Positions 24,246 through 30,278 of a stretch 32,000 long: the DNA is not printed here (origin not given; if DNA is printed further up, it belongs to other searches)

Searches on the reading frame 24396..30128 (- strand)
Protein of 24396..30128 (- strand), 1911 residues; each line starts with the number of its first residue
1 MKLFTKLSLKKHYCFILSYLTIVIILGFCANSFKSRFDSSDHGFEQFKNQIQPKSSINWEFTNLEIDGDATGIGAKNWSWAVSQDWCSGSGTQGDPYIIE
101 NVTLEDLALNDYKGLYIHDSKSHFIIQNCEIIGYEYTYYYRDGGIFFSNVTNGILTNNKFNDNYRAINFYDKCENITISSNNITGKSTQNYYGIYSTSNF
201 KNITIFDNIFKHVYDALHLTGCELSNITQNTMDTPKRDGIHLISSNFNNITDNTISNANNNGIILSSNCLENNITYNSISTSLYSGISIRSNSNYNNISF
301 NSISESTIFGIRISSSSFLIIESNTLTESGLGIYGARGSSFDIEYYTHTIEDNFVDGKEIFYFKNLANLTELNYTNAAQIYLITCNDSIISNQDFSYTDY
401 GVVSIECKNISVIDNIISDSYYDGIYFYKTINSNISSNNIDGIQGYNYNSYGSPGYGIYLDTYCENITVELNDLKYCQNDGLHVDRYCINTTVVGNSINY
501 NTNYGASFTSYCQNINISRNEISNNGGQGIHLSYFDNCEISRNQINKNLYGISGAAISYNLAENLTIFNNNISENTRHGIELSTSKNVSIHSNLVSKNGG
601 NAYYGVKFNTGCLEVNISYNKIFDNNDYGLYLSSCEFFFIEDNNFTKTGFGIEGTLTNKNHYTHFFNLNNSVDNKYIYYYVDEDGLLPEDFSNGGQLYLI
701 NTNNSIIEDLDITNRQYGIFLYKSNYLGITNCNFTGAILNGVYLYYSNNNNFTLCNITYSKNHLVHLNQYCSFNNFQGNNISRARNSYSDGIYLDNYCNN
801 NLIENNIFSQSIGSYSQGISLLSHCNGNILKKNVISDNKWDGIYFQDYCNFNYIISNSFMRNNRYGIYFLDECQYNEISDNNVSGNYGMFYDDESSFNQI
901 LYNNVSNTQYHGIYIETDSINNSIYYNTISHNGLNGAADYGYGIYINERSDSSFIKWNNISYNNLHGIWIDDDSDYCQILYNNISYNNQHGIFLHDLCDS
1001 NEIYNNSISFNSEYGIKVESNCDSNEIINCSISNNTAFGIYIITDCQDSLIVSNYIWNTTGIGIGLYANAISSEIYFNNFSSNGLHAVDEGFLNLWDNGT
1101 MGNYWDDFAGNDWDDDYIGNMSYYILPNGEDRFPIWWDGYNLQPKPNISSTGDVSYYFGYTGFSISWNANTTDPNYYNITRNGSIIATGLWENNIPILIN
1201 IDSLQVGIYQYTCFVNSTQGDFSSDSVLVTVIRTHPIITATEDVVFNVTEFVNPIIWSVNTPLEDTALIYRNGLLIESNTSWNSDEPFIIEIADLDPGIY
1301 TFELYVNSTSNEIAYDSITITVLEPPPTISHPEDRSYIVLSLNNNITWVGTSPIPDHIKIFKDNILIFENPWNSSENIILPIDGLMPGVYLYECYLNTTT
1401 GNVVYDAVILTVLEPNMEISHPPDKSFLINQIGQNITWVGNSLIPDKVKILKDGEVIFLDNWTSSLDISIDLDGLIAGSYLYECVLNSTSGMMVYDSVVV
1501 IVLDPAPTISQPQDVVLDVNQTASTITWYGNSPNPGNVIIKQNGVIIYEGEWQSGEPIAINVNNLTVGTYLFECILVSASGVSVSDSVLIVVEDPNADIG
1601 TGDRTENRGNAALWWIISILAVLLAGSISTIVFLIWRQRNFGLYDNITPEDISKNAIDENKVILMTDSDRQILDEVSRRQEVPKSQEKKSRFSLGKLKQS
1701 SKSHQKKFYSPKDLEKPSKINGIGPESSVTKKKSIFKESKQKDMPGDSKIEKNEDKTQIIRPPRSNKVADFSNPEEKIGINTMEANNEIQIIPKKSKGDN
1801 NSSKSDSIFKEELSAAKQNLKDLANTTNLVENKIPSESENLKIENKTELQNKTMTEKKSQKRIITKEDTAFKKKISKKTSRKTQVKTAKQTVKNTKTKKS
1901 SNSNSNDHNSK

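Call 49: search_protein_families(library=pfam, proteins=[window:24396-30128:-], max_evalue=0.001)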
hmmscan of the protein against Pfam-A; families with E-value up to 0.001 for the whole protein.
window:24396-30128:- (1911 aa): 3 families
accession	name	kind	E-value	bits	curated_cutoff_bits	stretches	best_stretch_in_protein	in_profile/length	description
PF13229.12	Beta_helix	-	3.2e-72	241.7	25.9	9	942-1090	1-139/158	Right handed beta helix region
PF05048.19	NosD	-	5.5e-61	206.1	23.6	7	787-935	36-175/212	Periplasmic copper-binding protein (NosD)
PF22352.2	K319L-like_PKD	-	5e-07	30.1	27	0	1290-1322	52-84/84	K319L-like, PKD domain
